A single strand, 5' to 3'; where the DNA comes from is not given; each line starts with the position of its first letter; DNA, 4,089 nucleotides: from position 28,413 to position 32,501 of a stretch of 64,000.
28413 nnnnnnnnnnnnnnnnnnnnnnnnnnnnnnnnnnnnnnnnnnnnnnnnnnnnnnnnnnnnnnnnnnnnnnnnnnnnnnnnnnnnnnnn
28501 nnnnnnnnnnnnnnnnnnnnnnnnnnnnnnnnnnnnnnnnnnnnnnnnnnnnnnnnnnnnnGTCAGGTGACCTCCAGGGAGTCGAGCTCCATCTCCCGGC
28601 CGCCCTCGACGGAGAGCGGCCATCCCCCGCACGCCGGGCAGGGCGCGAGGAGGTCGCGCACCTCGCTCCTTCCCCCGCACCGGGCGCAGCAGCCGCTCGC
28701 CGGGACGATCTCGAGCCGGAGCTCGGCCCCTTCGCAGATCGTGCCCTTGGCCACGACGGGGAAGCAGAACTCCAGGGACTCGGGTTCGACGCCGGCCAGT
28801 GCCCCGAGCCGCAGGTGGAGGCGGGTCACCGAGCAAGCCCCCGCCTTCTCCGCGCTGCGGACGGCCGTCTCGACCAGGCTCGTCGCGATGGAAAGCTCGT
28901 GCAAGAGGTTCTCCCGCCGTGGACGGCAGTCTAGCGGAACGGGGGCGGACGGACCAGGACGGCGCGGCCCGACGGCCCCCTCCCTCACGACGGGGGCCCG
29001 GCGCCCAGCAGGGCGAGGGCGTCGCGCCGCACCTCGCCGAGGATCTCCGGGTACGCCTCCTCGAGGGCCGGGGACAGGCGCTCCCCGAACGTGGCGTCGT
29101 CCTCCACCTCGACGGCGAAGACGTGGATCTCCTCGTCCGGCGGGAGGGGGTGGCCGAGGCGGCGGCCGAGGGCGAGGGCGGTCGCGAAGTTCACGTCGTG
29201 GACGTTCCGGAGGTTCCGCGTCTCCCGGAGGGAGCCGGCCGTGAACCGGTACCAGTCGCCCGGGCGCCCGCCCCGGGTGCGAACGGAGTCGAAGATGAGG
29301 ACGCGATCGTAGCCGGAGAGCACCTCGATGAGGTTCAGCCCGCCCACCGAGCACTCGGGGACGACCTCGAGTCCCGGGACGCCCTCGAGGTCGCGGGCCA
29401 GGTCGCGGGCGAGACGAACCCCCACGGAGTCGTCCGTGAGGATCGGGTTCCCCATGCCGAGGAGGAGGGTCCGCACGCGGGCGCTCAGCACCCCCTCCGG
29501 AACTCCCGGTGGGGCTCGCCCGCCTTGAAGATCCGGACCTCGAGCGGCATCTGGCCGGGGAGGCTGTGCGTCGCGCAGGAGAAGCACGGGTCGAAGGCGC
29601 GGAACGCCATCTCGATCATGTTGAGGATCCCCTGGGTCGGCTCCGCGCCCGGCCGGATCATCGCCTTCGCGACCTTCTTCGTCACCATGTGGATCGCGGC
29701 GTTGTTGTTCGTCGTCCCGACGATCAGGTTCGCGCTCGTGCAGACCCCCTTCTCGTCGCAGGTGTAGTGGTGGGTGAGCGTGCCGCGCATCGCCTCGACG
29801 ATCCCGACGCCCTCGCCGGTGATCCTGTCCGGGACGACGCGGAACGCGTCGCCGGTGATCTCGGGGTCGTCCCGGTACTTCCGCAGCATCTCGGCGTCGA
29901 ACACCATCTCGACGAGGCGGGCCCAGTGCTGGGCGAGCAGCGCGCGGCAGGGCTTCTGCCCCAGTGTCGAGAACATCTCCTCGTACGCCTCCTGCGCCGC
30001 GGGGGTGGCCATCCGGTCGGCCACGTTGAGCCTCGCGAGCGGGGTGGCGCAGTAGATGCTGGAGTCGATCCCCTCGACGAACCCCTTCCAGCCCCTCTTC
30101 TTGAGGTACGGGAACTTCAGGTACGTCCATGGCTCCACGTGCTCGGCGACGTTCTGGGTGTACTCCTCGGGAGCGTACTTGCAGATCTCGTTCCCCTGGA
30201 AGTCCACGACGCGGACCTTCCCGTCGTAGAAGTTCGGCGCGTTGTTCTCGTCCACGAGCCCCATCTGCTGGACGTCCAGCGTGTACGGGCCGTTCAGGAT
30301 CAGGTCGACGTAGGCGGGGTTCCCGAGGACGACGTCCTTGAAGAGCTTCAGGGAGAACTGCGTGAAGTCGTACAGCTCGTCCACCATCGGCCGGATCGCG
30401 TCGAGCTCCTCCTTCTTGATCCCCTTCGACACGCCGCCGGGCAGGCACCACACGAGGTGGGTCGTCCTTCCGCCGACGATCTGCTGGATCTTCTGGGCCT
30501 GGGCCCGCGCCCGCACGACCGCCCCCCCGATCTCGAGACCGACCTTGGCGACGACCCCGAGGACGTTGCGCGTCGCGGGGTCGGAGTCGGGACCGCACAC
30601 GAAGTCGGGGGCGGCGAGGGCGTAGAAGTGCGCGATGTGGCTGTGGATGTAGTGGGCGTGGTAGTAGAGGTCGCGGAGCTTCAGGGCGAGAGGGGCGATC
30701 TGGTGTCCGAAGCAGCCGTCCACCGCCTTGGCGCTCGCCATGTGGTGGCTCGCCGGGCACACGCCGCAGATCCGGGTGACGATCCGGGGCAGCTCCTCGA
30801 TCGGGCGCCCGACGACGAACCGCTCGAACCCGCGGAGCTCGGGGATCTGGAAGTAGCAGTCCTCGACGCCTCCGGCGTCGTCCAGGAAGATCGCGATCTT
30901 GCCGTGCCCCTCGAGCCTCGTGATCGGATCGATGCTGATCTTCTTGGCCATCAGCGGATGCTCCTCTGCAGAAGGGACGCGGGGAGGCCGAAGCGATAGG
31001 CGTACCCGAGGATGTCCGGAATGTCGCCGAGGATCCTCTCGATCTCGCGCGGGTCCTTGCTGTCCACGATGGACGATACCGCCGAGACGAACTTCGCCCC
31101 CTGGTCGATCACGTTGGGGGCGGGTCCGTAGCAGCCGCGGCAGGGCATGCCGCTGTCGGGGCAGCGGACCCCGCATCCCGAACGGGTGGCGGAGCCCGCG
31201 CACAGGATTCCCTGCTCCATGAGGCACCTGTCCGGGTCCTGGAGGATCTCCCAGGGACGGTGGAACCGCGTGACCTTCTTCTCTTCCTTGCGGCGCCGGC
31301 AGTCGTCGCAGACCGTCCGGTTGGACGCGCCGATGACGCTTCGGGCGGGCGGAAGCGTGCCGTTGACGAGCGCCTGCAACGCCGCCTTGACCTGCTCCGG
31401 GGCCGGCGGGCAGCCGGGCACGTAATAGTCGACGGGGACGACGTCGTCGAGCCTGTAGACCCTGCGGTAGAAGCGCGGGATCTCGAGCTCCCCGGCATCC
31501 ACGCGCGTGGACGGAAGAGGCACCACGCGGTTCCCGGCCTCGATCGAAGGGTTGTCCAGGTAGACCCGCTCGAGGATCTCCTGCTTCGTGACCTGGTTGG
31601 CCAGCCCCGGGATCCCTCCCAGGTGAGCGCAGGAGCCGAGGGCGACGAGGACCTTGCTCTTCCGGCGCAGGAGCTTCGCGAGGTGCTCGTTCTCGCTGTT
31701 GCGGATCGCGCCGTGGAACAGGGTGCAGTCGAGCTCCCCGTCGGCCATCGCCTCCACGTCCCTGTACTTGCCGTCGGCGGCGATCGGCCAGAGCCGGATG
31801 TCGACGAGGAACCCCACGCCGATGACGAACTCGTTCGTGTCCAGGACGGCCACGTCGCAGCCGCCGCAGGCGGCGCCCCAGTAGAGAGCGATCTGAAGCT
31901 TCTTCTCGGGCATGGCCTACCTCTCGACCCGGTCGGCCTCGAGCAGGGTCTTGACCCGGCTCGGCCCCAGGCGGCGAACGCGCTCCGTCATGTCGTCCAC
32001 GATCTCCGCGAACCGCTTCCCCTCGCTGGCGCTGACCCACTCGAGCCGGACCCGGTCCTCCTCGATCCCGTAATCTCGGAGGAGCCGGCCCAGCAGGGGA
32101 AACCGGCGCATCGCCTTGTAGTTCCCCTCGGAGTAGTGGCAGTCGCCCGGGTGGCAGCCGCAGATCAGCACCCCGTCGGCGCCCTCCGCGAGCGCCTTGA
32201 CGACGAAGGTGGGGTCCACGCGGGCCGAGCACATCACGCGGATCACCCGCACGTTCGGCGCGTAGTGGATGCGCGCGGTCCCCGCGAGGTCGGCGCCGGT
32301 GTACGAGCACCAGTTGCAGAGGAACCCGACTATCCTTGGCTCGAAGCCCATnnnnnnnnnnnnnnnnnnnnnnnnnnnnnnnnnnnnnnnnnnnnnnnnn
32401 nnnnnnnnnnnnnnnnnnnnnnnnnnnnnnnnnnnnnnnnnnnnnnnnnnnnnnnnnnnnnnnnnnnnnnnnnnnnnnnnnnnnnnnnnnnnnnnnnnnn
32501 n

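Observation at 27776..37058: Operon fusing a Qmo-like membrane module (QmoA-like / QmoC-like / HdrA+MvhD) to a group-3c [NiFe] hydrogenase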

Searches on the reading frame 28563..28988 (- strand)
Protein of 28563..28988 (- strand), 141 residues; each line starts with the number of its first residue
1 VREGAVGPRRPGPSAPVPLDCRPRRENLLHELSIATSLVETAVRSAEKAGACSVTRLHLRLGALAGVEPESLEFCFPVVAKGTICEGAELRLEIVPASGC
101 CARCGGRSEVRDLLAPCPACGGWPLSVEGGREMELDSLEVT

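Call 5: search_protein_families(library=pfam, proteins=[window:28563-28988:-], max_evalue=0.01)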
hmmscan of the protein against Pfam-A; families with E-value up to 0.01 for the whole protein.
window:28563-28988:- (141 aa): 2 families
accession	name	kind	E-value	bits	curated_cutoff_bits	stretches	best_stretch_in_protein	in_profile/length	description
PF01155.25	HypA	-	8.3e-31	106.8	28.9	1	30-140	2-112/112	Hydrogenase/urease nickel incorporation, metallochaperone, hypA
PF23455.1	DUF7129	-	0.0078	16.4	30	0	101-123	14-36/45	Domain of unknown function (DUF7129)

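Call 6: search_protein_families(library=ncbifam, proteins=[window:28563-28988:-], max_evalue=0.001)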
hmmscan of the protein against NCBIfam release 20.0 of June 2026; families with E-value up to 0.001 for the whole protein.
window:28563-28988:- (141 aa): 6 families
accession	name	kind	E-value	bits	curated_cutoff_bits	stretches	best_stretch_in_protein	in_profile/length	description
TIGR00100.1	hypA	equivalog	4.1e-29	101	88.1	1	29-140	1-113/116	hydrogenase maturation nickel metallochaperone HypA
NF001976.0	PRK00762.1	equivalog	1.9e-22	79.4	146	1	29-140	1-118/124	hydrogenase maturation nickel metallochaperone HypA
NF009046.0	PRK12380.1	subfamily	3.8e-20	72.3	113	1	29-140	1-112/113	hydrogenase/urease nickel incorporation protein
NF002979.0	PRK03681.1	subfamily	2.5e-15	56.7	121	1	29-139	1-112/116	hydrogenase/urease nickel incorporation protein HypA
NF003008.0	PRK03824.1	equivalog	3.4e-12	46.4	125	1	29-108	1-80/135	hydrogenase nickel incorporation protein HypA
NF001839.0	PRK00564.1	equivalog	3.2e-10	40.2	112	1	29-140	1-114/117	hydrogenase/urease nickel incorporation protein HypA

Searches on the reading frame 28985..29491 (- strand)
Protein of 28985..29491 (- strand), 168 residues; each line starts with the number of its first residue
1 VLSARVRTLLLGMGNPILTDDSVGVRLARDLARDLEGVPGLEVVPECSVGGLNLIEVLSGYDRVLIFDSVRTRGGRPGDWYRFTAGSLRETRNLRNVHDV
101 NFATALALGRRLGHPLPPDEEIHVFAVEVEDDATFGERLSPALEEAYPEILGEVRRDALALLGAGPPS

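Call 5: search_protein_families(library=pfam, proteins=[window:28985-29491:-], max_evalue=0.01)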
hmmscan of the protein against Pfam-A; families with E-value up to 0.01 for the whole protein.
window:28985-29491:- (168 aa): 1 family
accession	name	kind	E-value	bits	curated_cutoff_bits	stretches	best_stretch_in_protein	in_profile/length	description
PF01750.23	HycI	-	4.1e-08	33.6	23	1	27-154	3-127/130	Hydrogenase maturation protease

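Call 6: search_protein_families(library=ncbifam, proteins=[window:28985-29491:-], max_evalue=0.001)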
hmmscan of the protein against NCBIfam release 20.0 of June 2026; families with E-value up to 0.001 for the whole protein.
window:28985-29491:- (168 aa): 5 families
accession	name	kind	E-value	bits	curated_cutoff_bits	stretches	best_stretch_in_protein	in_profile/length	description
TIGR00072.1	hydrog_prot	superfamily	7.2e-26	90.9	47.45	1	9-156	1-143/145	hydrogenase maturation protease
NF045519.1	NiFeSe_H2_mat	exception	4.5e-16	59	190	1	8-160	3-149/152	NiFeSe hydrogenase maturation protease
TIGR00140.1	hupD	subfamily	4.9e-13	49.3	151.8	1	9-154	2-143/151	HyaD/HybD family hydrogenase maturation endopeptidase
NF007777.0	PRK10466.1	equivalog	1.1e-09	38.2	190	1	7-79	2-73/164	HyaD/HybD family hydrogenase maturation endopeptidase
NF007616.0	PRK10264.1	equivalog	0.00044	20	261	1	7-114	5-112/195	hydrogenase 1 maturation protease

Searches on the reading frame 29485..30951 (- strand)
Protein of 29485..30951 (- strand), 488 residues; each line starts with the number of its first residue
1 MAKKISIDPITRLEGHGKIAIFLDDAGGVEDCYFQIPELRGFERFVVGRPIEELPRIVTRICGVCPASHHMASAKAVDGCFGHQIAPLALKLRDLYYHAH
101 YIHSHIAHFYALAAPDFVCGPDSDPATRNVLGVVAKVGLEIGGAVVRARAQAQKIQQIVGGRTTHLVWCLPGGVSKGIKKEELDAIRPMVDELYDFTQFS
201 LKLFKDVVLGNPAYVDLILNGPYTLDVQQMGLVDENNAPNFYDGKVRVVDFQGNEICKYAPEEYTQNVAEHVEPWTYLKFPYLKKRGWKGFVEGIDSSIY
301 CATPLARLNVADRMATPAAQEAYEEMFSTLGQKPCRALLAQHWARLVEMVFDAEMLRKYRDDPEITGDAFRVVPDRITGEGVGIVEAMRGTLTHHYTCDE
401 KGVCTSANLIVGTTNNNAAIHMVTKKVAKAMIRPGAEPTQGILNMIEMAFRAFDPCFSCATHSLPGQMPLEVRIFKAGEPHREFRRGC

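Call 5: search_protein_families(library=pfam, proteins=[window:29485-30951:-], max_evalue=0.01)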
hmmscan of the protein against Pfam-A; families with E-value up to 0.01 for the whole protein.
window:29485-30951:- (488 aa): 1 family
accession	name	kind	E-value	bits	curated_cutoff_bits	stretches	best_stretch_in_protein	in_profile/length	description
PF00374.24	NiFeSe_Hases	-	1.8e-36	126.6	25.8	2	40-118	1-79/508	Nickel-dependent hydrogenase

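Call 6: search_protein_families(library=ncbifam, proteins=[window:29485-30951:-], max_evalue=0.001)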
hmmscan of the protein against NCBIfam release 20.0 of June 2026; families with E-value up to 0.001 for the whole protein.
window:29485-30951:- (488 aa): 10 families
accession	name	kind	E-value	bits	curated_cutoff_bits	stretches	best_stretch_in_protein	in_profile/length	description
NF041785.2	VhuA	equivalog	8.6e-111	370.5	800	1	3-431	2-416/418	F420-non-reducing hydrogenase Vhu subunit A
NF033181.1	NiFeSe_hydrog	equivalog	7.6e-53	180.1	600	2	2-123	1-121/507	nickel-dependent hydrogenase large subunit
NF045518.1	H2_NiFeSe_large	exception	3.3e-51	174.6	780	1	4-464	3-482/485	NiFeSe hydrogenase large subunit HysA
NF040828.1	sulfhyd_ShyA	equivalog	5.1e-43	147.5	700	2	5-206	3-196/415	NAD(P)-dependent hydrogenase/sulfhydrogenase 2 subunit alpha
TIGR03295.1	frhA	equivalog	1.5e-39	136.1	392.5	2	1-196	1-188/412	coenzyme F420 hydrogenase subunit alpha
NF040832.1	sulfhyd_HydA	equivalog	5.8e-30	104.7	880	1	4-462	4-422/426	NADPH-dependent hydrogenase/sulfhydrogenase 1 subunit alpha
NF007778.0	PRK10467.1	equivalog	5.7e-27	94.2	969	1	1-118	1-117/567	hydrogenase 2 large subunit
NF007550.0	PRK10170.1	equivalog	9.1e-25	87.1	1101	2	3-118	17-132/597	Ni/Fe-hydrogenase large subunit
NF041786.2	VhuU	equivalog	4e-09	36.1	70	1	442-464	7-29/45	F420-non-reducing hydrogenase selenoprotein subunit VhuU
NF004739.1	PRK06075.1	equivalog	0.00067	18.5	360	0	146-197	125-176/384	NADH-quinone oxidoreductase subunit D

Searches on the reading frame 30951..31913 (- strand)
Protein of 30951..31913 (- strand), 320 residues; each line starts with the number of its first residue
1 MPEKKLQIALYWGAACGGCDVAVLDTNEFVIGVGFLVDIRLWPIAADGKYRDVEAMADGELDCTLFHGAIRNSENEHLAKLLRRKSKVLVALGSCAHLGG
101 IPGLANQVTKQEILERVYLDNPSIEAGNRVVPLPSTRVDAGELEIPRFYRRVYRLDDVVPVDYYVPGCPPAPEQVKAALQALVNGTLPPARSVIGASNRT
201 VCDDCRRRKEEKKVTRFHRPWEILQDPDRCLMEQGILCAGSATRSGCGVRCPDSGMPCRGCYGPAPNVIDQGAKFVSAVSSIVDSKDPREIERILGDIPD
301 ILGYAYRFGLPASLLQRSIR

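Call 5: search_protein_families(library=pfam, proteins=[window:30951-31913:-], max_evalue=0.01)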
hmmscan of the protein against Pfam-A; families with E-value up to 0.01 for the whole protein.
window:30951-31913:- (320 aa): 1 family
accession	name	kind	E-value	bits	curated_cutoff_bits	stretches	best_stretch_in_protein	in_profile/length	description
PF01058.29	Oxidored_q6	-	8.1e-24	84.2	27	1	16-182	1-128/128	NADH ubiquinone oxidoreductase, 20 Kd subunit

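Call 6: search_protein_families(library=ncbifam, proteins=[window:30951-31913:-], max_evalue=0.001)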
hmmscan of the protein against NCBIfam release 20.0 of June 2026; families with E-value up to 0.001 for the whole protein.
window:30951-31913:- (320 aa): 17 families
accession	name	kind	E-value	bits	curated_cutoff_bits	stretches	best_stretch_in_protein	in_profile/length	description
NF045875.1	F420_non_VhuG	exception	1.1e-63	215.1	450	1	5-319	4-285/286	F420-non-reducing hydrogenase subunit VhuG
NF040836.1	sulfhyd_HydD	equivalog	4e-18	65.5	500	2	1-121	1-114/261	NADPH-dependent hydrogenase/sulfhydrogenase 1 subunit delta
NF040831.1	sulfhyd_ShyD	equivalog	4.6e-17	62.4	460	2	8-121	3-108/240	NAD(P)-dependent hydrogenase/sulfhydrogenase 2 subunit delta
TIGR03294.1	FrhG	equivalog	3.2e-12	46.7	245.5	1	154-186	112-144/228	coenzyme F420 hydrogenase subunit gamma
NF005012.1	PRK06411.1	subfamily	1.6e-09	37.5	116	1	149-182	121-154/166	NADH-quinone oxidoreductase subunit NuoB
TIGR01957.1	nuoB_fam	subfamily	2.6e-08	33.9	142.7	1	149-182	105-138/145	NADH-quinone oxidoreductase subunit B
NF011392.0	PRK14817.1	equivalog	3.1e-07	30.2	271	1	149-180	123-154/182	NADH-quinone oxidoreductase subunit B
NF011393.0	PRK14818.1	equivalog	3.4e-07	30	255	1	154-179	123-148/173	NADH dehydrogenase subunit B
NF011395.0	PRK14820.1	equivalog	1.2e-06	28.3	263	1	151-179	122-150/180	NADH-quinone oxidoreductase subunit B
NF011390.0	PRK14815.1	equivalog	1.3e-06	27.9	281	1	147-182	118-153/183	NADH dehydrogenase subunit B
NF011391.0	PRK14816.1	equivalog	1.7e-06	27.7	283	1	128-176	121-167/196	NADH-quinone oxidoreductase subunit B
NF011389.0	PRK14814.1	equivalog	1.8e-05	24.6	285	1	152-182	123-153/186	NADH dehydrogenase subunit B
NF009808.0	PRK13292.1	equivalog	2.4e-05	22.4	1156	1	149-194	112-160/791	NADH-quinone oxidoreductase subunit B/C/D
NF011388.0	PRK14813.1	equivalog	3.1e-05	23.9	294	1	149-179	116-146/189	NADH dehydrogenase subunit B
NF011394.0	PRK14819.1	equivalog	3.7e-05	23.4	312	1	149-182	119-152/264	NADH-quinone oxidoreductase subunit B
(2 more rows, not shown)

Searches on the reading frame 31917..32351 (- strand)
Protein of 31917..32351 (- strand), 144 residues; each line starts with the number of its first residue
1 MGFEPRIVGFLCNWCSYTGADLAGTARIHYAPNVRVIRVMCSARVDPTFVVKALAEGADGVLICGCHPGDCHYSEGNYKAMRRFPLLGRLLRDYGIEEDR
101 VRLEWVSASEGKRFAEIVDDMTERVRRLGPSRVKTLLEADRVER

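Call 5: search_protein_families(library=pfam, proteins=[window:31917-32351:-], max_evalue=0.01)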
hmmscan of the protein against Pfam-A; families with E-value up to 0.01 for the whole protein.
window:31917-32351:- (144 aa): 1 family
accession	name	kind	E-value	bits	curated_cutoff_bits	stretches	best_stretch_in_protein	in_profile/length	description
PF02662.21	FlpD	-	4e-55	185.5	22.3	1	7-129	1-123/123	Methyl-viologen-reducing hydrogenase, delta subunit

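Call 6: search_protein_families(library=ncbifam, proteins=[window:31917-32351:-], max_evalue=0.001)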
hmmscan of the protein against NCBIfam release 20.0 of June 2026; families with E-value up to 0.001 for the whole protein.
window:31917-32351:- (144 aa): 3 families
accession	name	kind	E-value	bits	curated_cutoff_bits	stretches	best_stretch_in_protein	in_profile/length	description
NF040770.1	hetero_SS_HdrA2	exception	3e-55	187.7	1100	1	4-131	647-774/777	CoB-CoM heterodisulfide reductase HdrA2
NF045873.1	F420_non_VhuD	exception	7e-39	132.9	215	1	4-134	1-131/132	F420-non-reducing hydrogenase iron-sulfur subunit VhuD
NF041891.1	hdrA_Methbact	equivalog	4.7e-12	44.9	1300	1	4-126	643-759/762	ferredoxin:CoB-CoM heterodisulfide reductase subunit HdrA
